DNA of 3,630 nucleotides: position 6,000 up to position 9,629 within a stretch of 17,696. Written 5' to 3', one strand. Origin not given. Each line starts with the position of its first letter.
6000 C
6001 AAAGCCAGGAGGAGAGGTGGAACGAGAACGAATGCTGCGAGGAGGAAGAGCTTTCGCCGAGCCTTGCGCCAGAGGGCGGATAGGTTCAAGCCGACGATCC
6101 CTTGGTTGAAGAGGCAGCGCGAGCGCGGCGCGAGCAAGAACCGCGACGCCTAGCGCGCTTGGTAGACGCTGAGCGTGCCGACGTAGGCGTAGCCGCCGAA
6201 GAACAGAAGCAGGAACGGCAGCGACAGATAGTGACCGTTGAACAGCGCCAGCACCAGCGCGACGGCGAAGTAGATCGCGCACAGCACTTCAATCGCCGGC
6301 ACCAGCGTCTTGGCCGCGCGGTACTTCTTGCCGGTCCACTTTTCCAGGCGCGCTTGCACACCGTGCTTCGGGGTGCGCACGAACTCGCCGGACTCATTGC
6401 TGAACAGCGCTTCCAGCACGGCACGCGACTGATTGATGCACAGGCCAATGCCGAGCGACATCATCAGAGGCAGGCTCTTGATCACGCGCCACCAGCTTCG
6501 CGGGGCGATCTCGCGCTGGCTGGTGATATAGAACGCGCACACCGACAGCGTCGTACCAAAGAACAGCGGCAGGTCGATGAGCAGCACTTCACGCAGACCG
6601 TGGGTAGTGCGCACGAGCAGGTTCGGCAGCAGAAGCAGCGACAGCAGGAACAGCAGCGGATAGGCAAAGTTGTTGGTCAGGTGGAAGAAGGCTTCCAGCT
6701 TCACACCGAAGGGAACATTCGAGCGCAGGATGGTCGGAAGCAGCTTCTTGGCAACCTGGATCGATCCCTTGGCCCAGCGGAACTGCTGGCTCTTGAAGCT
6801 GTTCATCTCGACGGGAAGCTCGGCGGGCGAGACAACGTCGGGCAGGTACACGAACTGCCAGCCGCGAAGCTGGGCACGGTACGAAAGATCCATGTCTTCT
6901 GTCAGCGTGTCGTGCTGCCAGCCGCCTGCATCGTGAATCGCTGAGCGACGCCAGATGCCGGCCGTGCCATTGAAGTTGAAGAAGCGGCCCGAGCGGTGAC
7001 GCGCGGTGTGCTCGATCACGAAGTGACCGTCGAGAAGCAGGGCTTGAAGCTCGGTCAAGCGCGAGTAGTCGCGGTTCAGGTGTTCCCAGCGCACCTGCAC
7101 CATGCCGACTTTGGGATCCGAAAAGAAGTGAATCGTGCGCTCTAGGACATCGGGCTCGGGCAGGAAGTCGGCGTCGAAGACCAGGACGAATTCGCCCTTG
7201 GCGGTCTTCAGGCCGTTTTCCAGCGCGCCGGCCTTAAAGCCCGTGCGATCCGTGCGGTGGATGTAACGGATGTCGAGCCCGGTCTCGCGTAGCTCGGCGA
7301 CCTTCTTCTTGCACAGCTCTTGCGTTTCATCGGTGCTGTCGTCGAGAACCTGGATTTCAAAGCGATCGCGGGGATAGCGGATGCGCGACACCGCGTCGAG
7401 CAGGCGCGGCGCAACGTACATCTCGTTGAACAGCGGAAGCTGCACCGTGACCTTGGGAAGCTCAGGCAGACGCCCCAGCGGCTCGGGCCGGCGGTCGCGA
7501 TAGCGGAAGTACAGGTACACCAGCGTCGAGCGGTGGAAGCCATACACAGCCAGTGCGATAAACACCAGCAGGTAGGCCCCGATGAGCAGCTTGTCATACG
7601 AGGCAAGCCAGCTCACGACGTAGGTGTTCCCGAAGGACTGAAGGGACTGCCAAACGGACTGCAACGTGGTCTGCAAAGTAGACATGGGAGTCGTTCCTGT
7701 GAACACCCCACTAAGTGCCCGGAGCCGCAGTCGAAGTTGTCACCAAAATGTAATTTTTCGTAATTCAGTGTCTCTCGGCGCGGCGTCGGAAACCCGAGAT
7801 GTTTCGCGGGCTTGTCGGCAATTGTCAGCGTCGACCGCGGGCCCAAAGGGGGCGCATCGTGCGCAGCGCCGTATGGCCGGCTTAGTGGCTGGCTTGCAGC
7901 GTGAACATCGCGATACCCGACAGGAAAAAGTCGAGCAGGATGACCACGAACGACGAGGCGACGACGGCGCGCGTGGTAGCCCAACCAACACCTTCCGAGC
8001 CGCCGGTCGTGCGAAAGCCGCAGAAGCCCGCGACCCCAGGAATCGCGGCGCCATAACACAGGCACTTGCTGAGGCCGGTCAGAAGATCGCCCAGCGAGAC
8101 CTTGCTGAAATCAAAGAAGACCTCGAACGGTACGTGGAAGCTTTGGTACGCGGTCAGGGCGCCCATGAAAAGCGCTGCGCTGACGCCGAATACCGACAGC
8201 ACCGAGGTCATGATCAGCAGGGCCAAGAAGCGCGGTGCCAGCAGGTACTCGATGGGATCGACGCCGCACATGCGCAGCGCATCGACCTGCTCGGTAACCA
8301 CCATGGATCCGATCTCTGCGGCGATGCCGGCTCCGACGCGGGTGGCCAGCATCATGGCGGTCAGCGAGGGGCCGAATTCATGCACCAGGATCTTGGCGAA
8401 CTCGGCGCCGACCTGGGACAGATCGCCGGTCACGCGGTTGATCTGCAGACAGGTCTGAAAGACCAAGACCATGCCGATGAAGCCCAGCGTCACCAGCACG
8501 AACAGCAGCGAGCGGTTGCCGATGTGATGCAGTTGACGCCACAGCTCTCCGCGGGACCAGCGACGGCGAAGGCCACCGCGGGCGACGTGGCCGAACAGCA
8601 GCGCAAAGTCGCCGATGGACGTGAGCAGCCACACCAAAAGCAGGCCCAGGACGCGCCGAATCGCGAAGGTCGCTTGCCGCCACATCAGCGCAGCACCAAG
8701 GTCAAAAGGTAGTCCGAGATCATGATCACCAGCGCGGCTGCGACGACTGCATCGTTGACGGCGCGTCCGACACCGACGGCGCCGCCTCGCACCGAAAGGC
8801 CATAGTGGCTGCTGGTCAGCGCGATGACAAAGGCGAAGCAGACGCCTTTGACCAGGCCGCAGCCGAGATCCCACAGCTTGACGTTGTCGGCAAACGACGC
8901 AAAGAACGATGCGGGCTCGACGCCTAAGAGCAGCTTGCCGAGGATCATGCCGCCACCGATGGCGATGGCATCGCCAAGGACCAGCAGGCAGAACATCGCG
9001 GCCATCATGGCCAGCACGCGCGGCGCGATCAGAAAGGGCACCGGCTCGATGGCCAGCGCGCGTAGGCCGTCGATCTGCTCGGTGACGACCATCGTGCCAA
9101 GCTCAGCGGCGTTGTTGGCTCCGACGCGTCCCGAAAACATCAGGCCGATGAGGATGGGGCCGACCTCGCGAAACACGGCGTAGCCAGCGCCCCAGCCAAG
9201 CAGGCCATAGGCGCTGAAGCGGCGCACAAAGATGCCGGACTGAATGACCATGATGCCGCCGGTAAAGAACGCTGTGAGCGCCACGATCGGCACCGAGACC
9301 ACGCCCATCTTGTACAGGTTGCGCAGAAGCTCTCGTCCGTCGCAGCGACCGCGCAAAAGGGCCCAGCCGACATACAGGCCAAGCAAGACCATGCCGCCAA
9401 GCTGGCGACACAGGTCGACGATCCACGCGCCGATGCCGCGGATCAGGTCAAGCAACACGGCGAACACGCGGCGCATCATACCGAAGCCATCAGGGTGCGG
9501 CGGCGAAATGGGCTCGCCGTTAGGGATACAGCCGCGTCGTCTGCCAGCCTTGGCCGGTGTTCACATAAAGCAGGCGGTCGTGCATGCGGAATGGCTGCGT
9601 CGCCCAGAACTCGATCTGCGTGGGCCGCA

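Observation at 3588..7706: PbpC coupled to a CslA-like processive GT2 instead of alpha-2-macroglobulin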

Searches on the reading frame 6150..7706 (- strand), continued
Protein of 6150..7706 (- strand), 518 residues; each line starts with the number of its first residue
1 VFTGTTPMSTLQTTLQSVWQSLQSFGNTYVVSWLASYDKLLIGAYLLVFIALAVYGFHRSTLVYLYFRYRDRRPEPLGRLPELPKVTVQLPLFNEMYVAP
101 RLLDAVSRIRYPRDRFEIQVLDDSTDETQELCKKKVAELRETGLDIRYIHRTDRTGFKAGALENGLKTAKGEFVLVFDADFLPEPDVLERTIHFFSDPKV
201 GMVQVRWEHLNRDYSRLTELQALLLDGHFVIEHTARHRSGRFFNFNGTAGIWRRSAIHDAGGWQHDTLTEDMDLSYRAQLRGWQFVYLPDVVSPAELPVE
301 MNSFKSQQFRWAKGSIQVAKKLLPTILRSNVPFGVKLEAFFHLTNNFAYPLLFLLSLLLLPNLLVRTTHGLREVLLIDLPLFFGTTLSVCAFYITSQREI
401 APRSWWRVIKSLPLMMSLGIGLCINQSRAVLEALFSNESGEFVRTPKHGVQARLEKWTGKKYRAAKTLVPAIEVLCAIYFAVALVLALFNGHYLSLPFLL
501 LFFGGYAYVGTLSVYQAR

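Call 73: search_protein_families(library=pfam, proteins=[L004:7608-8690:+, L004:8681-9733:-, L004:11527-12270:+, L004:11957-13117:+, L004:13159-15012:-, L086:227-1177:+, L086:3027-4928:-, L089:4680-5873:-, L089:7626-9230:+, L089:9459-11228:+], max_evalue=0.0001)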
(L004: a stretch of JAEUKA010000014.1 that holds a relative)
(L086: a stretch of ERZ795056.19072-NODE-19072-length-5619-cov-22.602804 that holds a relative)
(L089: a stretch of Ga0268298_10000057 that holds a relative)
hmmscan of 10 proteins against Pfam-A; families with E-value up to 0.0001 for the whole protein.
L004:7608-8690:+ (360 aa): 1 family
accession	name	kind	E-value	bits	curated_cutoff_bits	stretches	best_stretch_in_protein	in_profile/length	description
PF00107.32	ADH_zinc_N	-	9.4e-09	35.7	31.8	1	218-307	3-90/129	Zinc-binding dehydrogenase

L004:8681-9733:- (350 aa): 1 family
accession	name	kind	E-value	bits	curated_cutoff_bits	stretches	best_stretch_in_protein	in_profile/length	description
PF01208.23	URO-D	-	3.7e-119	398.2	23.9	1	8-342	2-345/346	Uroporphyrinogen decarboxylase (URO-D)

L004:11527-12270:+ (247 aa): 3 families
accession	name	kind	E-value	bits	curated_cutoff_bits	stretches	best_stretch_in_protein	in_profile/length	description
PF00483.29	NTP_transferase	-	5.3e-24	85.6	21.2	1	4-242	3-240/245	Nucleotidyl transferase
PF12804.13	NTP_transf_3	-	5.2e-13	49.9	27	1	4-142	2-124/160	MobA-like NTP transferase domain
PF02348.25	CTP_transf_3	-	8.1e-05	23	22.6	0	22-55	15-48/217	Cytidylyltransferase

L004:11957-13117:+ (386 aa): 0 families

L004:13159-15012:- (617 aa): 6 families
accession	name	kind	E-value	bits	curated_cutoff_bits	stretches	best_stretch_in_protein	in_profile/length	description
PF00441.29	Acyl-CoA_dh_1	-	7.1e-26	91.6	22.4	1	293-464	2-145/150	Acyl-CoA dehydrogenase, C-terminal domain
PF12806.12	Acyl-CoA_dh_C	-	4.7e-24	85.3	30.3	1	482-609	3-123/124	Acetyl-CoA dehydrogenase C-terminal like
PF02770.24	Acyl-CoA_dh_M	-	5e-15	55.9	33.3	1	167-274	2-94/97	Acyl-CoA dehydrogenase, middle domain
PF22924.1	ACOX_C_alpha1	-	5.9e-12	46.1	27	1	302-459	4-159/169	Acyl-CoA oxidase, C-alpha1 domain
PF02771.21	Acyl-CoA_dh_N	-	1.1e-11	45.5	22.9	1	45-161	6-112/113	Acyl-CoA dehydrogenase, N-terminal domain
PF08028.16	Acyl-CoA_dh_2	-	8.5e-06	26.5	22.7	1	309-457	3-133/134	Acyl-CoA dehydrogenase, C-terminal domain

L086:227-1177:+ (316 aa): 1 family
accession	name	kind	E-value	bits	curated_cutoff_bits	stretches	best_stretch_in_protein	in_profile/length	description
PF00902.23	TatC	-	4.1e-58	197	25.1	1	35-265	1-206/208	Sec-independent protein translocase protein (TatC)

L086:3027-4928:- (633 aa): 3 families
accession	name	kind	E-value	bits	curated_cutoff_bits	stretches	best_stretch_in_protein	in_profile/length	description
PF17768.7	RecJ_OB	-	4.7e-24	85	27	1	503-606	1-106/107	RecJ OB domain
PF01368.27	DHH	-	2.4e-20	73.5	28.1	1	124-276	2-125/125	DHH family, N-terminal domain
PF02272.25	DHHA1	-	1.1e-13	51.9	25.9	1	396-486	3-98/102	DHHA1 domain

L089:4680-5873:- (397 aa): 1 family
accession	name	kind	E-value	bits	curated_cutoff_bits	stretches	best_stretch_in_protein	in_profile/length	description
PF01208.23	URO-D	-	1.7e-116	389.5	23.9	1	53-387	2-345/346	Uroporphyrinogen decarboxylase (URO-D)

L089:7626-9230:+ (534 aa): 5 families
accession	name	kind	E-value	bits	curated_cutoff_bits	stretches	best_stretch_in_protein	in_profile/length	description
PF03572.23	Peptidase_S41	-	3.9e-55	186.4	24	1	231-396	2-165/165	Peptidase family S41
PF17820.7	PDZ_6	-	2.2e-13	50.2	27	1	149-201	2-54/54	PDZ domain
PF13180.12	PDZ_2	-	5.7e-11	43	27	1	135-203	2-71/80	PDZ domain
PF22694.1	CtpB_N-like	-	2.2e-09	38.1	27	1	71-116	35-80/85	Activating protease CtpB N-terminal domain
PF00595.29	PDZ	-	1e-07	32.7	23.2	1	134-199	12-80/81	PDZ domain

L089:9459-11228:+ (589 aa): 2 families
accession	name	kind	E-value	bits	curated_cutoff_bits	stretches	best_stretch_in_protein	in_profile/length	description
PF00498.31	FHA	-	1.3e-34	118.9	20.7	2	168-231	1-67/67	FHA domain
PF16697.10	Yop-YscD_cpl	-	2e-27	95.7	33.2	2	159-240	10-93/94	Inner membrane component of T3SS, cytoplasmic domain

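Call 74: search_protein_families(library=ncbifam, proteins=[L004:11527-12270:+, L089:7626-9230:+], max_evalue=0.00001)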
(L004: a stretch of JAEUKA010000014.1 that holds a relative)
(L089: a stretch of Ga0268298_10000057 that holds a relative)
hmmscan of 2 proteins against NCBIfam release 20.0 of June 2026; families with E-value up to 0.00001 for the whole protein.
L004:11527-12270:+ (247 aa): 21 families
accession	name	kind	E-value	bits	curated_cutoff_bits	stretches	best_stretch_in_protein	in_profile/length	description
NF041313.1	UDPGP_AglF_Halo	equivalog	2.1e-21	76.5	400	1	1-189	1-178/234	UTP--glucose-1-phosphate uridylyltransferase AglF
TIGR01208.1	rmlA_long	equivalog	4.4e-20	71.9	320.25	1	2-242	1-232/353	glucose-1-phosphate thymidylyltransferase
TIGR03992.1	Arch_glmU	subfamily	9.6e-19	67.5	292.1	1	1-232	1-215/393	bifunctional sugar-1-phosphate nucleotidylyltransferase/acetyltransferase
NF052502.1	man1P_GTase_Rv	exception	4.5e-15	55.4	440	1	4-190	4-179/352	mannose-1-phosphate guanylyltransferase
NF041173.1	Sug_nt_acttase_Thmprot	equivalog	1.5e-14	53.8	600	1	1-232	1-215/405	bifunctional sugar-1-phosphate nucleotidylyltransferase/acetyltransferase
TIGR01207.1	rmlA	equivalog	1.1e-13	51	360.65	1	4-191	3-181/286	glucose-1-phosphate thymidylyltransferase RfbA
TIGR02091.1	glgC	equivalog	3.8e-12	45.9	424.9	1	4-240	4-255/364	glucose-1-phosphate adenylyltransferase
NF045761.1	NAMPUrTaseMurU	equivalog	1.5e-11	44.6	250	1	1-44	1-44/226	N-acetylmuramate alpha-1-phosphate uridylyltransferase MurU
NF003670.0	PRK05293.1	equivalog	1.6e-11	43.8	470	1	111-241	121-255/382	glucose-1-phosphate adenylyltransferase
NF045697.1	MurNAcPUrMurU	equivalog_domain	2.1e-11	43.7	370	1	4-49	1-46/229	N-acetylmuramate alpha-1-phosphate uridylyltransferase MurU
NF012024.0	PRK15480.1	equivalog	4.2e-11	42.5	588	1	2-189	5-183/292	glucose-1-phosphate thymidylyltransferase RfbA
TIGR00454.1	TIGR00454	hypoth_equivalog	1.2e-08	35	174.7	1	1-117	1-98/183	TIGR00454 family protein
NF002772.0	PRK02862.1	equivalog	1.9e-08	33.4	537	1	4-172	7-181/429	glucose-1-phosphate adenylyltransferase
TIGR00453.1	ispD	equivalog_domain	7.5e-08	32.1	181.3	1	3-70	2-66/219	2-C-methyl-D-erythritol 4-phosphate cytidylyltransferase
NF049965.1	GlMnHpPGnyltfHddC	equivalog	8.4e-08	32.1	300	1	1-170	1-153/221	D-glycero-D-manno-heptose 1-phosphate guanosyltransferase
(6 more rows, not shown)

L089:7626-9230:+ (534 aa): 13 families
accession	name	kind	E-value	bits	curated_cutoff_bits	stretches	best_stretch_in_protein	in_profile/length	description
TIGR03900.1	prc_long_Delta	hypoth_equivalog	4.4e-118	395.7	660.95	1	79-432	84-441/973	MXAN_5808 family serine peptidase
TIGR00225.1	prc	subfamily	1.2e-97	326.9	218.6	1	88-402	3-320/335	C-terminal processing peptidase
NF045590.1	Cterm_S41_CtpC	exception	4.5e-82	276.1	665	1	87-398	67-380/418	carboxyl-terminal processing protease CtpC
NF052377.1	lmo1851_S41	exception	6.9e-82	275.6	725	1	74-398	46-369/468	lmo1851 family serine protease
NF045588.1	Cterm_S41_CtpA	exception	3.2e-81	273.3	625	1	91-402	67-382/401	carboxyl-terminal processing protease CtpA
NF045589.1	Cterm_S41_CtpB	exception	1.7e-77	260.8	633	1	94-399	76-383/416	carboxyl-terminal processing protease CtpB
NF045591.1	Cterm_S41_CtpZ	exception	2.6e-73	247.1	525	1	92-399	68-377/403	carboxyl-terminal processing protease CtpZ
NF051464.1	tail_spec_CT441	exception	5.6e-63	213.7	700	1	91-397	204-526/645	tail-specific protease Tsp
NF008388.1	PRK11186.1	exception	7.1e-49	166.8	825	1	97-396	209-526/663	carboxy terminal-processing peptidase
NF033424.1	chlamy_CPAF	equivalog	7.7e-10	38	250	1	319-396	458-538/564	protease-like activity factor CPAF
NF058627.1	S41_Gfo1087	equivalog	7.5e-07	28.4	455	0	234-285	227-275/489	GFO_1087 family putative carboxy terminal peptidase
NF041199.1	trx7_PDZ_seleno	equivalog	9.6e-07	28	300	1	135-205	194-264/390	Trx7/PDZ domain-containing (seleno)protein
NF041521.1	HhoA_HhoB_HtrA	equivalog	7.5e-06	25.5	450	0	135-203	254-322/335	HhoA/HhoB/HtrA family serine endopeptidase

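Call 75: search_solved_structures(query=A1, max_evalue=1e-10, show_alignments=2)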
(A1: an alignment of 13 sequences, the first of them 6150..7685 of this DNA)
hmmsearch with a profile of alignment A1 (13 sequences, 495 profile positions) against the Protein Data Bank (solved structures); distinct sequences matched with E-value up to 1e-10: 8.
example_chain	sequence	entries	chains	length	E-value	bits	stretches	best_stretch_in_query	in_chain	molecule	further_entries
7lby_A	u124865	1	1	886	6.3e-27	97.7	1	38-324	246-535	Cellulose synthase catalytic subunit [UDP-forming]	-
9b8v_E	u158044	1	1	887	6.3e-27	97.7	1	38-324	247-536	Cellulose synthase catalytic subunit [UDP-forming]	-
9fmv_A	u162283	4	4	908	6.7e-27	97.6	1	38-324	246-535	Cellulose synthase catalytic subunit [UDP-forming]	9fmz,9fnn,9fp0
5ej1_A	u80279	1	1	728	8.6e-25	90.7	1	20-295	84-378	Putative cellulose synthase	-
4hg6_A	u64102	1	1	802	1.1e-24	90.3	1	20-295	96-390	Cellulose Synthase Subunit A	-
4p00_A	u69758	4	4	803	1.1e-24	90.3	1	20-295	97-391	Cellulose Synthase A subunit | Cellulose Synthase subunit A | Putative cellulose synthase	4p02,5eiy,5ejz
6yv7_A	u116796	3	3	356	2.2e-21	79.4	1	27-327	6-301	Glycosyl transferase, family 2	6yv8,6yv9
6yv7_B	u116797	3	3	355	2.6e-21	79.2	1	27-327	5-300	Glycosyl transferase, family 2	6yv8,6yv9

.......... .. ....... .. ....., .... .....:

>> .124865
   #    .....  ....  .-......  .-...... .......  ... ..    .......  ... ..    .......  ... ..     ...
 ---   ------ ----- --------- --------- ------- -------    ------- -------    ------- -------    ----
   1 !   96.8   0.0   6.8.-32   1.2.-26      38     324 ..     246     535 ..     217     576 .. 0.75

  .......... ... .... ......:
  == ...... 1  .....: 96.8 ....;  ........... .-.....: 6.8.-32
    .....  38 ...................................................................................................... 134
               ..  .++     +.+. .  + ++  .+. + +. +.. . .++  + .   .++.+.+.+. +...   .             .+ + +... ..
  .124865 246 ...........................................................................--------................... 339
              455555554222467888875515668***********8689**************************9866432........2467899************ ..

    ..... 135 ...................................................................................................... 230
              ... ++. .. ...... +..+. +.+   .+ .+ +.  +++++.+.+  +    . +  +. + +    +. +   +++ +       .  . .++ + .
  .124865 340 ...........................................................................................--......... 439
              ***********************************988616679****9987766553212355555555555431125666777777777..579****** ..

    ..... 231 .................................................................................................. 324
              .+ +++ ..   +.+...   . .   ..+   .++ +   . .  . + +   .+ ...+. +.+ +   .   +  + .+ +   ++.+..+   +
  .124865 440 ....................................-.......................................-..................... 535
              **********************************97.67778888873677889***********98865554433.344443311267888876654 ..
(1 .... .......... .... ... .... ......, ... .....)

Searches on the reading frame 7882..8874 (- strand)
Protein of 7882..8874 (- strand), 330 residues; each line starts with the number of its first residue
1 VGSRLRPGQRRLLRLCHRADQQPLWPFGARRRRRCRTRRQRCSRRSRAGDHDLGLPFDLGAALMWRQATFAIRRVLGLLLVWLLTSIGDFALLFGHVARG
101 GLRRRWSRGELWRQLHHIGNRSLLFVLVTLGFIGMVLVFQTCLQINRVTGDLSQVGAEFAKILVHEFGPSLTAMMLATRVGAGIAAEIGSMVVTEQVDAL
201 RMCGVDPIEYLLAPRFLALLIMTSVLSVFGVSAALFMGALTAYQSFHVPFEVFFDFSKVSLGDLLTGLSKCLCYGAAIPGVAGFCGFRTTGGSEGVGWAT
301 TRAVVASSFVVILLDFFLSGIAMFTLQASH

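Call 4: search_protein_families(library=pfam, proteins=[window:7882-8874:-])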
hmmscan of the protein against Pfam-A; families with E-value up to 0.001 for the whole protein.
window:7882-8874:- (330 aa): 1 family
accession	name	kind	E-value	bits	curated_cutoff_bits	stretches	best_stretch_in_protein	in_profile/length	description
PF02405.21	MlaE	-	2.2e-56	191.3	22.5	1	112-319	2-210/212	Permease MlaE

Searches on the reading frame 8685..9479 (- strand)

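Call 4: search_protein_families(library=pfam, proteins=[window:8685-9479:-])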
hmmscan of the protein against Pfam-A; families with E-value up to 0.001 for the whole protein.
window:8685-9479:- (264 aa): 1 family
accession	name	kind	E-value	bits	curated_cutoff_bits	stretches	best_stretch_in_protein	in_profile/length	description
PF02405.21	MlaE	-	3e-66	223.5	22.5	1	52-261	2-211/212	Permease MlaE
